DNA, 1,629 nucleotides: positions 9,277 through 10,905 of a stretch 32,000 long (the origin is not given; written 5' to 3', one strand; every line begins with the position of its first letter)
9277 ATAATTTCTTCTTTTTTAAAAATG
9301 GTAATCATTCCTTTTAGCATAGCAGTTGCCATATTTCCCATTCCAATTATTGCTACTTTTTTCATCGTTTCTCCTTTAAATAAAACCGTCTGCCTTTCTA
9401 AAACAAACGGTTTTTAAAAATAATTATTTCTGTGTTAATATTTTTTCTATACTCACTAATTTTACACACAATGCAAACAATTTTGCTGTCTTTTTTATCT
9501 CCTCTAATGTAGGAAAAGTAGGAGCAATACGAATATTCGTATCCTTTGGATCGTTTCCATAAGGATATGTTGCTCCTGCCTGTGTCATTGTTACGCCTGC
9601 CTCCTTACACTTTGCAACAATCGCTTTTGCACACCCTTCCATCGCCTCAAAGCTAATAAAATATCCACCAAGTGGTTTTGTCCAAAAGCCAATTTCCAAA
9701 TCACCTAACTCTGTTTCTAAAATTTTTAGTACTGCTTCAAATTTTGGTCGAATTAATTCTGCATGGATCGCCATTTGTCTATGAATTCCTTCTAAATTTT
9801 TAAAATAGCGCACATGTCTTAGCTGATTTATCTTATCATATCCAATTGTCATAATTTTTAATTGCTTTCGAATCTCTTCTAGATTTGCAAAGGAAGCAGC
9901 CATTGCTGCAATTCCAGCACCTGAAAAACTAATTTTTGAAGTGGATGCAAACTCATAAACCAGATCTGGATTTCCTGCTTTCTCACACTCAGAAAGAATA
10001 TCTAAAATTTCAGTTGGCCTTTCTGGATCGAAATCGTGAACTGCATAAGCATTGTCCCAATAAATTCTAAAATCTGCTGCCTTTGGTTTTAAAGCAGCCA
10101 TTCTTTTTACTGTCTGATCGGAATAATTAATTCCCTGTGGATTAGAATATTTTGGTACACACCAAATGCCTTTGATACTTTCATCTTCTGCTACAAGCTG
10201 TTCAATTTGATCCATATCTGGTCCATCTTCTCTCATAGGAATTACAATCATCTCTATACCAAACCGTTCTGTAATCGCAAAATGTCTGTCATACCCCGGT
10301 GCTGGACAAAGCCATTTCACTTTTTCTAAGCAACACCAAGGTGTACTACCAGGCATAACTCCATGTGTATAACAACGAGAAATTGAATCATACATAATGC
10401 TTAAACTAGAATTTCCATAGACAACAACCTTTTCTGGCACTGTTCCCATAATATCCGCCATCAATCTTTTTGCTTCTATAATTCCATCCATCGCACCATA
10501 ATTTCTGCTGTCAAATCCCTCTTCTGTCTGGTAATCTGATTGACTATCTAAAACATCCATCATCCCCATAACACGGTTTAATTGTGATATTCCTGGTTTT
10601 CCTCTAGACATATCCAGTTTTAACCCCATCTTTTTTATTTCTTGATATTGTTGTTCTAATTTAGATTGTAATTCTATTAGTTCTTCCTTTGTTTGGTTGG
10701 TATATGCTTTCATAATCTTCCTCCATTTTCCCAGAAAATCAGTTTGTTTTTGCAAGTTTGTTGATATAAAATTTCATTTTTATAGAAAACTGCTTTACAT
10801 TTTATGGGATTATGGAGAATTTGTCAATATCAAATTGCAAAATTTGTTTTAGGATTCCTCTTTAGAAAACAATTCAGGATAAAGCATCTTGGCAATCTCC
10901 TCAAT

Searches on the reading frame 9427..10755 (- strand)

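Call 82: search_protein_families(library=pfam, proteins=[window:9427-10755:-], max_evalue=0.001)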
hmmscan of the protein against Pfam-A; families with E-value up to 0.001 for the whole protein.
window:9427-10755:- (443 aa): 1 family
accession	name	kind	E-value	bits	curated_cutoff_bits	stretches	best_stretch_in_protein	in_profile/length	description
PF12897.13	Asp_aminotransf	-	1.9e-156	521.5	27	1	22-442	2-420/421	Aspartate amino-transferase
